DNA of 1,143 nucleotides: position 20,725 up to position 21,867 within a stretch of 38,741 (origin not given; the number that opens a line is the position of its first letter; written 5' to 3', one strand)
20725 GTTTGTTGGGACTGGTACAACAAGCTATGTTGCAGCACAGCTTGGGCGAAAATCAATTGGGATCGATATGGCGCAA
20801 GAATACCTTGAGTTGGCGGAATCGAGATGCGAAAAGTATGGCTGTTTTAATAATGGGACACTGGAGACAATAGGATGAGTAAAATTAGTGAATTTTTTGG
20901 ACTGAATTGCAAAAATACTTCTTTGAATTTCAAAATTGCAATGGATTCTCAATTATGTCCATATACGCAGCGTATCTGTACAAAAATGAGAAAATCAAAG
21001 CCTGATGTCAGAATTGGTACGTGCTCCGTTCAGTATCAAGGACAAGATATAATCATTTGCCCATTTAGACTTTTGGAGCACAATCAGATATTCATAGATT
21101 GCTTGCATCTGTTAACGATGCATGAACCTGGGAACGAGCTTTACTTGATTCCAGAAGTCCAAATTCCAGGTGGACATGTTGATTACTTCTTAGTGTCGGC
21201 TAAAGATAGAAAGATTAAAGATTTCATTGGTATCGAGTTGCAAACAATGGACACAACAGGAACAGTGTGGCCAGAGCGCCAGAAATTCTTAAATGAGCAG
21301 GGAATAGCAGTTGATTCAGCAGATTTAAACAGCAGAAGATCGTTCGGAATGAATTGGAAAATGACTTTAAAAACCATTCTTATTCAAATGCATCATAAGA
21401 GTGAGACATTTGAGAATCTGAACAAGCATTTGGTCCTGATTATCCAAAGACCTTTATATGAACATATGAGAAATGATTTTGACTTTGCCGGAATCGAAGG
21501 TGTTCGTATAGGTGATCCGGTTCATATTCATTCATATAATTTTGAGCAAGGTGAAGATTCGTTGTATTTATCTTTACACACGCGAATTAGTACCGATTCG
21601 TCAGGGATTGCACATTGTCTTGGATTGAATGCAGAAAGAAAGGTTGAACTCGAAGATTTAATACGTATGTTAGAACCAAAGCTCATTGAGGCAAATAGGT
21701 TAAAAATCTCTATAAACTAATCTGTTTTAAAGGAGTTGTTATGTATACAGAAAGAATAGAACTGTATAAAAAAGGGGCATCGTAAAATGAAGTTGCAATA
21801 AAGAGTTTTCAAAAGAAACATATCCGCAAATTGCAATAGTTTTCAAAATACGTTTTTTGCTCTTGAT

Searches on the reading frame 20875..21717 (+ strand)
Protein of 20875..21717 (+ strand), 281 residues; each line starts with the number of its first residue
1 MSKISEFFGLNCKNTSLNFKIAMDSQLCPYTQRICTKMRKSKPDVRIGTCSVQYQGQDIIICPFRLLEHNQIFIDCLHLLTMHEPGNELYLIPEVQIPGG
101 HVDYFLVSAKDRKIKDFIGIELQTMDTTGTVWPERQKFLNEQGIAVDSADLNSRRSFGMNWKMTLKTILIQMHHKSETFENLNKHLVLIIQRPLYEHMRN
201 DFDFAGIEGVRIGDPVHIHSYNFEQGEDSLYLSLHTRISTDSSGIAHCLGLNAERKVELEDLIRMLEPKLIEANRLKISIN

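Call 54: search_protein_families(library=pfam, proteins=[window:20875-21717:+], max_evalue=0.0001)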
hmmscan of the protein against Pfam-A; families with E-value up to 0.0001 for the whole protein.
window:20875-21717:+ (281 aa): 1 family
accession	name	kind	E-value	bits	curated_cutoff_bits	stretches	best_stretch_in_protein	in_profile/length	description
PF12183.14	NotI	-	8.3e-05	22.5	22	0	28-198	28-206/238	Restriction endonuclease NotI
